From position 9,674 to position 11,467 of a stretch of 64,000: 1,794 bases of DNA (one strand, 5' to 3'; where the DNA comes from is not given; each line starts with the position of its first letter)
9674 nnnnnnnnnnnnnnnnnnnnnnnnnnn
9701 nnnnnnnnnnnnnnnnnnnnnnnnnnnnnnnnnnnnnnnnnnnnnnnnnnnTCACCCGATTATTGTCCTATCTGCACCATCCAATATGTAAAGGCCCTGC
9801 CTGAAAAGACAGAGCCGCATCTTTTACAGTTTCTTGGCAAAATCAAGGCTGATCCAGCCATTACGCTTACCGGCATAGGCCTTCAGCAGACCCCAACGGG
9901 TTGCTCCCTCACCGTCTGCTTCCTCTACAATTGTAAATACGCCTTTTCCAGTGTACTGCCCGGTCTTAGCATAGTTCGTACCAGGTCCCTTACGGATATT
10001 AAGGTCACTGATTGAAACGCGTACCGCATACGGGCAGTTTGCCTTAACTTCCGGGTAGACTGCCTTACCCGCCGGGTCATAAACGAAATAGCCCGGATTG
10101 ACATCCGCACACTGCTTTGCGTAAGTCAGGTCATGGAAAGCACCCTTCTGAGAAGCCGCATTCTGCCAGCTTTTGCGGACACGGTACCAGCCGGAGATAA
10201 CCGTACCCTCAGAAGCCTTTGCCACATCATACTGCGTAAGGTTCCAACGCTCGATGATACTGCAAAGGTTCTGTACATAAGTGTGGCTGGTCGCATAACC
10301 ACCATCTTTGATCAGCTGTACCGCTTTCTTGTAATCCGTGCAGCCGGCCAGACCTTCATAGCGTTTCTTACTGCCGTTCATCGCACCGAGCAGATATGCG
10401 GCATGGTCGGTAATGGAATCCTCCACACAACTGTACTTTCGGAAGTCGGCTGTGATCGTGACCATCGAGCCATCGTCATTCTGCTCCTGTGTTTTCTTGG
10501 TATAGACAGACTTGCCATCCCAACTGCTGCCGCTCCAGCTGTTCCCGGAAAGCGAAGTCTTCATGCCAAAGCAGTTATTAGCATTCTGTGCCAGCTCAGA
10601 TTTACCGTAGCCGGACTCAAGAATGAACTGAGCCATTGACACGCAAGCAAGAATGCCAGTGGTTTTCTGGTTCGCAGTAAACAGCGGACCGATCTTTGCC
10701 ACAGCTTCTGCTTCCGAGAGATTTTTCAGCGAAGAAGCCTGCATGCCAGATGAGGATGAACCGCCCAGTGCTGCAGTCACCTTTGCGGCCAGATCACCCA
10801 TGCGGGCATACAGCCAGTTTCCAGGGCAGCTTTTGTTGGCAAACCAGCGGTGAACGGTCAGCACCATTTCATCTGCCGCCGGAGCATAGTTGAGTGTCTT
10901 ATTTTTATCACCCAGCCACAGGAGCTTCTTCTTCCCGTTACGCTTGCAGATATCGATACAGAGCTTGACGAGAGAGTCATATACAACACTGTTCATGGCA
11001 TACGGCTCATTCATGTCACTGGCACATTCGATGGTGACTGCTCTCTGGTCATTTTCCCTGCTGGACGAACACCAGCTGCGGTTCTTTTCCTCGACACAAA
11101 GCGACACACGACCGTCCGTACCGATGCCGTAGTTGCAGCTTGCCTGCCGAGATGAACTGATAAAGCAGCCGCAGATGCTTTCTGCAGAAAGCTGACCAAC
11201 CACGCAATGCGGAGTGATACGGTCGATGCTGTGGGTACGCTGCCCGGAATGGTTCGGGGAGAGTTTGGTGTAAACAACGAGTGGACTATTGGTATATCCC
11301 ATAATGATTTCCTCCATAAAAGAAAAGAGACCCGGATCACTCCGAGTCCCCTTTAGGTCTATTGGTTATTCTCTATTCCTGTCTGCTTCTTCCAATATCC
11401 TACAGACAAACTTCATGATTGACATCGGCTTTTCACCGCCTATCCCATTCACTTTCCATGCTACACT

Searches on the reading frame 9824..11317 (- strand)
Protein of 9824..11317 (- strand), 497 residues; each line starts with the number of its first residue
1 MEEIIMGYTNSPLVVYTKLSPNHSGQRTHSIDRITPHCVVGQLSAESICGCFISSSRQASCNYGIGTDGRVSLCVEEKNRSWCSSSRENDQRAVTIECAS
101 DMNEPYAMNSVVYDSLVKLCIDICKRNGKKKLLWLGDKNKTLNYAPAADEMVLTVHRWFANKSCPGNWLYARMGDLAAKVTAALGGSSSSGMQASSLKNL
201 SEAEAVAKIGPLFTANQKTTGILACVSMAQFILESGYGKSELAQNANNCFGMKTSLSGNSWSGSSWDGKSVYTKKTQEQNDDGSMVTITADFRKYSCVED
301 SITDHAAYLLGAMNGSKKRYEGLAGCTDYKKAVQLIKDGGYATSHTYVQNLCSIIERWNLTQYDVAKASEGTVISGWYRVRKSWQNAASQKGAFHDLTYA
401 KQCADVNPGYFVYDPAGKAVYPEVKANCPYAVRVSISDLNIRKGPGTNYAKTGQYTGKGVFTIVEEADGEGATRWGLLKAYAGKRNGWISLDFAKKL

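Call 3: search_protein_families(library=pfam, proteins=[window:9824-11317:-], max_evalue=0.1)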
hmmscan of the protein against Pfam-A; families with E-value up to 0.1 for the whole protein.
window:9824-11317:- (497 aa): 3 families
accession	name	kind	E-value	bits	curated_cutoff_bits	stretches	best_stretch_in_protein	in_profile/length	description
PF01832.25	Glucosaminidase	-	1.4e-30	106.9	30.2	1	211-360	2-123/123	Mannosyl-glycoprotein endo-beta-N-acetylglucosaminidase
PF01510.30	Amidase_2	-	4.6e-13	50.1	26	1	29-167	3-131/131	N-acetylmuramoyl-L-alanine amidase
PF08239.17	SH3_3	-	8.4e-06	26.3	27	1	437-490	1-49/54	Bacterial SH3 domain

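Call 4: search_protein_families(library=phrogs, proteins=[window:9824-11317:-], max_evalue=0.01)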
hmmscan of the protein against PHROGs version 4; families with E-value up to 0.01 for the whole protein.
window:9824-11317:- (497 aa): 18 families
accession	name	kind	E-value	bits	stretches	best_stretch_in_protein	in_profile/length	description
phrog_20388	-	lysis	1.5e-88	299.1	1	9-192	185-366/527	endolysin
phrog_7698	-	lysis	8.8e-66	223.8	1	9-201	2-174/316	endolysin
phrog_1794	-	lysis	5.1e-57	194.8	1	4-496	26-329/336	amidase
phrog_3513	-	lysis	3.4e-51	175.4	1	197-371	638-798/1434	endolysin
phrog_1309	-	lysis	2e-37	130.5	1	217-407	15-200/410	endolysin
phrog_12727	-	lysis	4.3e-36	126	1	204-371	5-158/393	endolysin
phrog_18032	-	lysis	4e-30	106.4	1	206-373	8-162/248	endolysin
phrog_326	-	other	2.9e-23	82.9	1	186-365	111-279/985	tail protein with endopeptidase domain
phrog_10967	-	lysis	2.3e-22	81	1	214-378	16-167/266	endolysin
phrog_435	-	lysis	2.5e-18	67.4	1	347-496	436-555/556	endolysin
phrog_19265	-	unknown function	6.2e-17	63.2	1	22-166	14-142/293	-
phrog_8251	-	lysis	1.9e-14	54.8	1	217-376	16-162/250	endolysin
phrog_833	-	lysis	3e-14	54.4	1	8-199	9-191/294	endolysin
phrog_14048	-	lysis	1.3e-11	45.8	1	19-128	18-128/305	endolysin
phrog_1493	-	lysis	2.8e-07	31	1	26-186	29-173/394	endolysin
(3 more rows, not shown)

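Call 8: search_protein_families(library=ncbifam, proteins=[window:9824-11317:-], max_evalue=0.1)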
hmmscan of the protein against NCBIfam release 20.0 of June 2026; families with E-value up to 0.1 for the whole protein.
window:9824-11317:- (497 aa): 12 families
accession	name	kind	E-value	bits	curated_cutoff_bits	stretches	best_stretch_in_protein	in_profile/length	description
NF038016.1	sporang_Gsm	equivalog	1e-29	103.9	240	1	188-364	150-316/316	sporangiospore maturation cell wall hydrolase GsmA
NF004974.0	PRK06347.1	equivalog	1.6e-20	73.6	701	1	222-375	170-314/592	1,4-beta-N-acetylmuramoylhydrolase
NF006361.0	PRK08581.1-3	equivalog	2.8e-20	72.3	839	1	205-382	351-519/652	amidase domain-containing protein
NF006360.0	PRK08581.1-2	equivalog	6.8e-17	61.1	605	1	220-367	428-566/709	amidase domain-containing protein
TIGR02541.1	flagell_FlgJ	equivalog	4.8e-16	59.5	193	1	195-357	141-292/294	flagellar assembly peptidoglycan hydrolase FlgJ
NF009358.0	PRK12713.1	equivalog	6.8e-14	52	595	1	216-357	195-325/339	flagellar rod assembly protein/muramidase FlgJ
NF006359.0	PRK08581.1-1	equivalog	2.6e-13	49.6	798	1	220-368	338-476/619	amidase domain-containing protein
NF009354.0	PRK12709.1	equivalog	3.8e-11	43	456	1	206-357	180-321/323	flagellar rod assembly protein/muramidase FlgJ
NF009357.0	PRK12712.1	equivalog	2.5e-09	37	606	1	210-356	205-340/344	flagellar rod assembly protein/muramidase FlgJ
NF006362.0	PRK08581.1-4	equivalog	5.5e-09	35.5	620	1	222-367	257-391/541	amidase domain-containing protein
NF009355.0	PRK12710.1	equivalog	3.3e-07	29.8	358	1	219-362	147-280/291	flagellar rod assembly protein/muramidase FlgJ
NF007681.0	PRK10356.1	equivalog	0.0003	20.1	193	1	232-256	159-183/274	protein bax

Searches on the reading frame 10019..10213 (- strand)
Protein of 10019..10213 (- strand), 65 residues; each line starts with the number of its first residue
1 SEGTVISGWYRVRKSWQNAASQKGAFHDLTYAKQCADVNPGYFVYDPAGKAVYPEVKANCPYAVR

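Call 39: search_protein_families(library=pfam, proteins=[window:10019-10213:-], max_evalue=10)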
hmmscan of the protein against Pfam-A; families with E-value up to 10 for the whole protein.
seq(65 aa): 0 families
